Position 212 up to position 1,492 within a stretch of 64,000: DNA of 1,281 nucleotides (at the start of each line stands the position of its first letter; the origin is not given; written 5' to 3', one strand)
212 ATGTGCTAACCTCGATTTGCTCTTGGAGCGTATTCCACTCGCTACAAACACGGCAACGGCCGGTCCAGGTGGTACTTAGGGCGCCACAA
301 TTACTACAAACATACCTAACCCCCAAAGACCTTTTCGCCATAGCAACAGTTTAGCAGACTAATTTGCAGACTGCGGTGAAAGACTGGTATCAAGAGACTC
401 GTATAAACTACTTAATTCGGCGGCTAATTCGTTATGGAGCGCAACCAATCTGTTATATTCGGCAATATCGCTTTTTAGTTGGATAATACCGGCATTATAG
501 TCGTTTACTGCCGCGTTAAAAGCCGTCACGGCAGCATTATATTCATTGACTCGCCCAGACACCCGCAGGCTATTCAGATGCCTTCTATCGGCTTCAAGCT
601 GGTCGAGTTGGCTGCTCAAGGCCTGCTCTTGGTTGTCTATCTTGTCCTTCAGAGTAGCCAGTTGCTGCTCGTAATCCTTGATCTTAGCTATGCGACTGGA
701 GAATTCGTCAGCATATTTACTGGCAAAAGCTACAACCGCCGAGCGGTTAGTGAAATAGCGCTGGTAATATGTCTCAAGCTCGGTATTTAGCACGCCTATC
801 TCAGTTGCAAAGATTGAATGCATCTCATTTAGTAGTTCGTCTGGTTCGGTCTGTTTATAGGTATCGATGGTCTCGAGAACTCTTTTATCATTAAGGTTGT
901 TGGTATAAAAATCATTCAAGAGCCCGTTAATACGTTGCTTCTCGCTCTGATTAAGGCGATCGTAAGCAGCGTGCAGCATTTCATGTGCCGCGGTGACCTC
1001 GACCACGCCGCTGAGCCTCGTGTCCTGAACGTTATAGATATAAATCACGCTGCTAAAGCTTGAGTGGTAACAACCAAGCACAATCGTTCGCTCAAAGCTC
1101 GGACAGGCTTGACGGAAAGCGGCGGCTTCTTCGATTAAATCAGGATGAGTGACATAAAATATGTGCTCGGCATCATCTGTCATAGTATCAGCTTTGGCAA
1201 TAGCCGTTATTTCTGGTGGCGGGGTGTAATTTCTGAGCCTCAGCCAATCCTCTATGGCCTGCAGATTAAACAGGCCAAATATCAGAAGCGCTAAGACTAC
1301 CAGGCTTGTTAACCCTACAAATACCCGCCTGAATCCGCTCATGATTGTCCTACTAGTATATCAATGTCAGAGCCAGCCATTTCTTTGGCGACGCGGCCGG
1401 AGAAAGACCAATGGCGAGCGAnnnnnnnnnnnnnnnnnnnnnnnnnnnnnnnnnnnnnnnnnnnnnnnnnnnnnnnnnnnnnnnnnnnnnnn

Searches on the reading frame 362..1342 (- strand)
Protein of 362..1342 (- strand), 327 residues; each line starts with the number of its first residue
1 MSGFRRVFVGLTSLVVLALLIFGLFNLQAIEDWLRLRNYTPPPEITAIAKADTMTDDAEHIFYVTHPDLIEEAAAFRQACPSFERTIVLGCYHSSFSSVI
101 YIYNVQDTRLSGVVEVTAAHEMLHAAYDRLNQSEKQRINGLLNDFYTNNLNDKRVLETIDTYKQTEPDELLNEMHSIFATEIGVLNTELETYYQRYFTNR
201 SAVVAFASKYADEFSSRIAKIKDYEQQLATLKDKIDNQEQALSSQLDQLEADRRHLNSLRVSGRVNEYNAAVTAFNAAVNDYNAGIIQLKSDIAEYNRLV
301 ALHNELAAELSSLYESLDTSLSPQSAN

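Call 34: search_protein_families(library=pfam, proteins=[window:362-1342:-], max_evalue=0.01)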
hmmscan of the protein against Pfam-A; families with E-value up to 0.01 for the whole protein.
window:362-1342:- (327 aa): 5 families
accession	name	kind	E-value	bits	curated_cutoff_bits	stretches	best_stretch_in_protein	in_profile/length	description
PF13166.12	AAA_13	-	9.5e-05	21.7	36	1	167-310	266-407/713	AAA domain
PF00038.26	Filament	-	0.0022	18.1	40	1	149-311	150-301/313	Intermediate filament protein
PF07926.17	TPR_MLP1_2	-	0.0047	17.4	36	0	188-258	40-110/129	TPR/MLP1/MLP2-like protein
PF12128.14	DUF3584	-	0.0053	14.7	31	1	116-320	727-938/1191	Protein of unknown function (DUF3584)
PF01576.24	Myosin_tail_1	-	0.0094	14.3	38.1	0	213-274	79-142/1081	Myosin tail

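Call 69: find_encoding_contigs(protein=window:362-1342:-, flank=10000, max_places=2)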
Protein window:362-1342:- (327 aa): 1 contig read that carries it; 1 place shown.
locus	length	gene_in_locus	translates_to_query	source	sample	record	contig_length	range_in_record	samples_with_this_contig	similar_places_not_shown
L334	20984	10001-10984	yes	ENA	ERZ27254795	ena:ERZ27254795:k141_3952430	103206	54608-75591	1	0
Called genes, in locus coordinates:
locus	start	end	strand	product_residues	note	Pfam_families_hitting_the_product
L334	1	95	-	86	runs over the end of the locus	PF00588:SpoU_methylase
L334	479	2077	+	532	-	PF00437:T2SSE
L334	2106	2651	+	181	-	PF01245:Ribosomal_L19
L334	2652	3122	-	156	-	-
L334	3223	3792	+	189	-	PF01351:RNase_HII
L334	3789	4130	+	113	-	PF13635:DUF4143 (weak), PF08378:NERD (weak), PF02021:UPF0102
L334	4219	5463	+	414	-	PF02073:Peptidase_M29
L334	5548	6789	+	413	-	PF08529:NusA_N, PF00575:S1, PF13184:KH_NusA_1st, PF26594:KH_NusA_2nd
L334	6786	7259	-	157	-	-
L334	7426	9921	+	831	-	PF02861:Clp_N, PF13191:AAA_16 (weak), PF00004:AAA, PF17871:AAA_lid_9, PF00004:AAA, PF07724:AAA_2, PF07728:AAA_5, PF10431:ClpB_D2-small, +9 more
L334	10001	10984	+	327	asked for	-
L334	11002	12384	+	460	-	PF18073:Zn_ribbon_LapB, PF13481:AAA_25, PF03796:DnaB_C, PF06745:ATPase, PF23442:DUF7125 (weak), PF13479:AAA_24 (faint), PF13541:ChlI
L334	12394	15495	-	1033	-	PF00912:Transgly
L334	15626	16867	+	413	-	PF00579:tRNA-synt_1b, PF22421:SYY_C-terminal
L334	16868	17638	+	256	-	PF13489:Methyltransf_23, PF01209:Ubie_methyltran, PF05891:Methyltransf_PK, PF13847:Methyltransf_31, PF08241:Methyltransf_11, PF08242:Methyltransf_12, PF13649:Methyltransf_25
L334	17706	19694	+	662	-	PF17191:RecG_wedge, PF00270:DEAD, PF04851:ResIII, PF13604:AAA_30 (faint), PF00271:Helicase_C, PF19833:RecG_dom3_C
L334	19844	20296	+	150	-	PF02005:TRM (weak), PF03602:Cons_hypoth95, PF05175:MTS (weak), PF01189:Methyltr_RsmB-F (weak), PF02475:TRM5-TYW2_MTfase, PF06325:PrmA (weak), PF09445:Methyltransf_15 (weak), PF13847:Methyltransf_31, +1 more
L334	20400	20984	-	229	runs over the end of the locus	PF06790:UPF0259 (weak)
